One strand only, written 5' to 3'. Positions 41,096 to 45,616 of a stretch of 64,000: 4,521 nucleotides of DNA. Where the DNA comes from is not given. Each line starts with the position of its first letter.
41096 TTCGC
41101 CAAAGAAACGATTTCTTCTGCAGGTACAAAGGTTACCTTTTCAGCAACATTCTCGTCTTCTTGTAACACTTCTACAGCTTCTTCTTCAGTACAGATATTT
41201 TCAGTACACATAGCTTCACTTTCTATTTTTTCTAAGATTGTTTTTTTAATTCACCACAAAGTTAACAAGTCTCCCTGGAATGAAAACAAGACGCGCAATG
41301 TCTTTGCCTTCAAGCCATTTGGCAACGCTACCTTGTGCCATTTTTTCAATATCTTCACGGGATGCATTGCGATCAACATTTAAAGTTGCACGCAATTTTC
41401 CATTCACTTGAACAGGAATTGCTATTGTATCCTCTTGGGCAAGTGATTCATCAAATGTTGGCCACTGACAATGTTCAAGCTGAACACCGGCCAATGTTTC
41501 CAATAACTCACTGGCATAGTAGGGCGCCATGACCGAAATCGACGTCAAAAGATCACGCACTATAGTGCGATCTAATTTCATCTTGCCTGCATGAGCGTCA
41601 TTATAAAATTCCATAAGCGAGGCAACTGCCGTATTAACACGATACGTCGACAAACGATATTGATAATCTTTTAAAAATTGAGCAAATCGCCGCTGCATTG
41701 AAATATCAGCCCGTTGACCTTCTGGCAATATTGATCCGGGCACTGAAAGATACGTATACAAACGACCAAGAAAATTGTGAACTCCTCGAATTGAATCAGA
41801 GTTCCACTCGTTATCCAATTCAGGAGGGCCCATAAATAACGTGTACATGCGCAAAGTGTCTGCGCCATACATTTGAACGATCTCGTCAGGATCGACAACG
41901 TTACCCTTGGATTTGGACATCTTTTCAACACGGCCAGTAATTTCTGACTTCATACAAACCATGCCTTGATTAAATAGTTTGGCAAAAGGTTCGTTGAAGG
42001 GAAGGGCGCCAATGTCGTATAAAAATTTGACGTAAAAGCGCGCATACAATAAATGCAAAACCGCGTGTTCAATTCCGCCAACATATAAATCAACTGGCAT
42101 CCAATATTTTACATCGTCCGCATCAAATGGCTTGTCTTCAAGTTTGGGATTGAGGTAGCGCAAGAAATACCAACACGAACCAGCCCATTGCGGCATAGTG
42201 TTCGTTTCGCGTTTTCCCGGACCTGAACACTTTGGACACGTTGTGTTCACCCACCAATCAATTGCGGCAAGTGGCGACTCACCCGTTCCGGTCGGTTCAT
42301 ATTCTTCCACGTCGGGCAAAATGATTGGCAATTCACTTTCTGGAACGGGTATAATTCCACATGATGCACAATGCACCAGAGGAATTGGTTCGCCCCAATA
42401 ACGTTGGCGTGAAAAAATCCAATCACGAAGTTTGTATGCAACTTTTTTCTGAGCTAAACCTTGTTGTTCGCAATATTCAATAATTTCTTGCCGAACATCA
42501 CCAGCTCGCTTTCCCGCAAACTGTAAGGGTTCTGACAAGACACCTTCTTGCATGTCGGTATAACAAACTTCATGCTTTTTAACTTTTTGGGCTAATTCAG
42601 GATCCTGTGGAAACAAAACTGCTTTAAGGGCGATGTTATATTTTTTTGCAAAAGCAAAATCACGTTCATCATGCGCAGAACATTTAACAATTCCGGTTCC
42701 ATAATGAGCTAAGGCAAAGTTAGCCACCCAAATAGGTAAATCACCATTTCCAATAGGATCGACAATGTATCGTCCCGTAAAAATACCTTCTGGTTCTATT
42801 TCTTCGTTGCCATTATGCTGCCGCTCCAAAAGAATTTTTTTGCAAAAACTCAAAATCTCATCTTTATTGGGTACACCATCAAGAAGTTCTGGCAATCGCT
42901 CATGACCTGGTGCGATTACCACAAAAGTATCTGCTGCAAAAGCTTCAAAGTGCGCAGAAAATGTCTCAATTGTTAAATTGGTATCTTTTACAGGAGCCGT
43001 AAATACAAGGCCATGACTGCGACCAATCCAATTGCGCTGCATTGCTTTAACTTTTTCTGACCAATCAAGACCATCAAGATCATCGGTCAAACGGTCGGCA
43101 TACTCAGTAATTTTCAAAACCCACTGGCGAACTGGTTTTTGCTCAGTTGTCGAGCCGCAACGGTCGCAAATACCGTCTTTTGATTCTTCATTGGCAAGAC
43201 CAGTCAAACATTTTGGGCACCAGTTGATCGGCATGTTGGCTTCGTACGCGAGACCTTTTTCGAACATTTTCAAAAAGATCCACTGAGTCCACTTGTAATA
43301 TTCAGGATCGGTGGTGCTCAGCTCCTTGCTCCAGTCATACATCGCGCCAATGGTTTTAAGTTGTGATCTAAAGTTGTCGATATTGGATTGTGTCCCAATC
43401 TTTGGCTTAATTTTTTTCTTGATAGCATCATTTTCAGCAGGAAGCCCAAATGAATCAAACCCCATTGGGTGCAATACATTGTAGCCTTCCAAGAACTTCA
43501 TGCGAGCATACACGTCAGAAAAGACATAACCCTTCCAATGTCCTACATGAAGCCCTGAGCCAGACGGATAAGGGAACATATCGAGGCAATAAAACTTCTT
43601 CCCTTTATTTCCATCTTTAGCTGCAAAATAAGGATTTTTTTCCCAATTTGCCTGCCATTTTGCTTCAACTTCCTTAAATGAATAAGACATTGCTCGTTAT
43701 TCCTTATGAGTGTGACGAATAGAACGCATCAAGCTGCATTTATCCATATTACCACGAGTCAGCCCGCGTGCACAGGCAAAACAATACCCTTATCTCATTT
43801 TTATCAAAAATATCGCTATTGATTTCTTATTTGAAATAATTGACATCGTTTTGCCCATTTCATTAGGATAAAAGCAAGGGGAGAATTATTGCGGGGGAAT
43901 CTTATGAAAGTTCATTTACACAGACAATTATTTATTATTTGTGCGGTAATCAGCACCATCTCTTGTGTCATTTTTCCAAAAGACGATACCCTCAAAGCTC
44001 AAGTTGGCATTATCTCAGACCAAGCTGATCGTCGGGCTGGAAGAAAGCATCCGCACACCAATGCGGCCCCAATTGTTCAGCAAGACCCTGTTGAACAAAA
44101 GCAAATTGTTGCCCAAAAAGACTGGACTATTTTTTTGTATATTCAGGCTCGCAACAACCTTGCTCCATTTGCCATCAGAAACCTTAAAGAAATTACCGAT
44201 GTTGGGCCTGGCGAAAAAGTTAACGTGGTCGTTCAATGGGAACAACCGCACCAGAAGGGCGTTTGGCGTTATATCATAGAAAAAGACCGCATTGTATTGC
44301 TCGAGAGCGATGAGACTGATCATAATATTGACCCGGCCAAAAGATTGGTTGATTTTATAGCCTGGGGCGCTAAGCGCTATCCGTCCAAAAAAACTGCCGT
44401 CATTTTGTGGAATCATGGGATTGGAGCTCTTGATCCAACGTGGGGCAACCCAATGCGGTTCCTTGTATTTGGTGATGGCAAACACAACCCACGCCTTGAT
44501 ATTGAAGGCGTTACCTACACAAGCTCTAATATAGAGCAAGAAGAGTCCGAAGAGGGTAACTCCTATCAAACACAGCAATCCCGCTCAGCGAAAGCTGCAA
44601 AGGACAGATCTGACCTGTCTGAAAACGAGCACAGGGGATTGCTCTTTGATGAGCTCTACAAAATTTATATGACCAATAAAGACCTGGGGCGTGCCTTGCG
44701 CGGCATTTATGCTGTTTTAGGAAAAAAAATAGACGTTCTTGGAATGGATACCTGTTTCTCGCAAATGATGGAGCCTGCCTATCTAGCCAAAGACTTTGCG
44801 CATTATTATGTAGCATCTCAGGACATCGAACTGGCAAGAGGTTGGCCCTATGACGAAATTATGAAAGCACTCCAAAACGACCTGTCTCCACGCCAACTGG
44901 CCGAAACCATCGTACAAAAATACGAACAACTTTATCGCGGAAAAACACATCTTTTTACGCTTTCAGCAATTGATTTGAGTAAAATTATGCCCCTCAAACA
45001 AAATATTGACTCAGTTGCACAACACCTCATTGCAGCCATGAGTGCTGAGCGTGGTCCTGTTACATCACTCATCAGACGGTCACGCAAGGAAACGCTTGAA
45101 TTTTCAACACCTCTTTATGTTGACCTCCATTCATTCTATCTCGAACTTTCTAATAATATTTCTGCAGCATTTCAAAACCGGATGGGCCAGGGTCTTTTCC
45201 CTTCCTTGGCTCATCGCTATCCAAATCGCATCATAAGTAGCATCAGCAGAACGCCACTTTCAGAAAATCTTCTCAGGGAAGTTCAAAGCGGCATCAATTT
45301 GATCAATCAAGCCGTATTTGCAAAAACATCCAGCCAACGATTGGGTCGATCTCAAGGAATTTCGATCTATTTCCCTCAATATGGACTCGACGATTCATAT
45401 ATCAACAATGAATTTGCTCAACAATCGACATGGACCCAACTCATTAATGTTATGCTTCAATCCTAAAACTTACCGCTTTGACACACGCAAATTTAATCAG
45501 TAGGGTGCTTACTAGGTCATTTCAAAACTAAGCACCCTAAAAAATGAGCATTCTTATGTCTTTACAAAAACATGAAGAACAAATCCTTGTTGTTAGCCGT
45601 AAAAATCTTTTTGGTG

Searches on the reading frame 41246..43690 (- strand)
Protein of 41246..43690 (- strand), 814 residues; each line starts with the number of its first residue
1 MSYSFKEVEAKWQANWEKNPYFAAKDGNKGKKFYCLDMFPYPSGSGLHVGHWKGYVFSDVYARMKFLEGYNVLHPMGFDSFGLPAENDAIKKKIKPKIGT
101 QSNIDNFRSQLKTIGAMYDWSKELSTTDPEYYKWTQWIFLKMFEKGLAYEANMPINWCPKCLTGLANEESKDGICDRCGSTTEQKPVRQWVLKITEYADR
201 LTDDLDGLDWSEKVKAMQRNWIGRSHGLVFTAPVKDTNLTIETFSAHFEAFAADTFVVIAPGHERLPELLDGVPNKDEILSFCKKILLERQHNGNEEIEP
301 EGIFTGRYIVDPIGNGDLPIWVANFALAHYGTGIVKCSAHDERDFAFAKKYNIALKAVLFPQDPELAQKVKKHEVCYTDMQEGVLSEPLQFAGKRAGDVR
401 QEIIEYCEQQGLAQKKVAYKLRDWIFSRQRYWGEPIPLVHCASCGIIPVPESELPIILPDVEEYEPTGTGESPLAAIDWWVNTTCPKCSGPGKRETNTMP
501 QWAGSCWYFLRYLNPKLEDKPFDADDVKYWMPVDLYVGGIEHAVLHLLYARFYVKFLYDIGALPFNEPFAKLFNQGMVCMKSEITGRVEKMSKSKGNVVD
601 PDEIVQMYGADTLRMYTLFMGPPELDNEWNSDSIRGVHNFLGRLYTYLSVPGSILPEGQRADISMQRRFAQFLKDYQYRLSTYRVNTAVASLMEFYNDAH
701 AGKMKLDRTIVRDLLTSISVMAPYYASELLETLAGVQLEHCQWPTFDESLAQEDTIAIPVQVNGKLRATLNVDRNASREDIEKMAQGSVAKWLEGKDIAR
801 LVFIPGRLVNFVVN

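Call 68: search_protein_families(library=pfam, proteins=[window:41246-43690:-], max_evalue=0.0001)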
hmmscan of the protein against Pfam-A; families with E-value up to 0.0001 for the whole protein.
window:41246-43690:- (814 aa): 4 families
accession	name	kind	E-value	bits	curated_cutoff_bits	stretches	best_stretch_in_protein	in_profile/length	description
PF00133.28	tRNA-synt_1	-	1.1e-44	153.3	22.7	2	12-221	2-224/414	tRNA synthetases class I (I, L, M and V)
PF13603.12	tRNA-synt_1_2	-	2.9e-37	128.4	25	1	219-407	1-184/185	Leucyl-tRNA synthetase, editing domain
PF09334.17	tRNA-synt_1g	-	2.9e-26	92.6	20.1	2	39-182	7-146/391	tRNA synthetases class I (M)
PF08264.19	Anticodon_1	-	1.3e-08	35.3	25.1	1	666-777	5-143/148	Anticodon-binding domain of tRNA ligase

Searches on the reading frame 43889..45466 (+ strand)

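Call 68: search_protein_families(library=pfam, proteins=[window:43889-45466:+], max_evalue=0.0001)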
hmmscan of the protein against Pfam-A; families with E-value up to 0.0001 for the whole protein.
window:43889-45466:+ (525 aa): 1 family
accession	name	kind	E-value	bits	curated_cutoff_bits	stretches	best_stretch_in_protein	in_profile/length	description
PF03415.19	Peptidase_C11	-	5.9e-35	121.9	25.8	2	242-515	105-346/359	Clostripain family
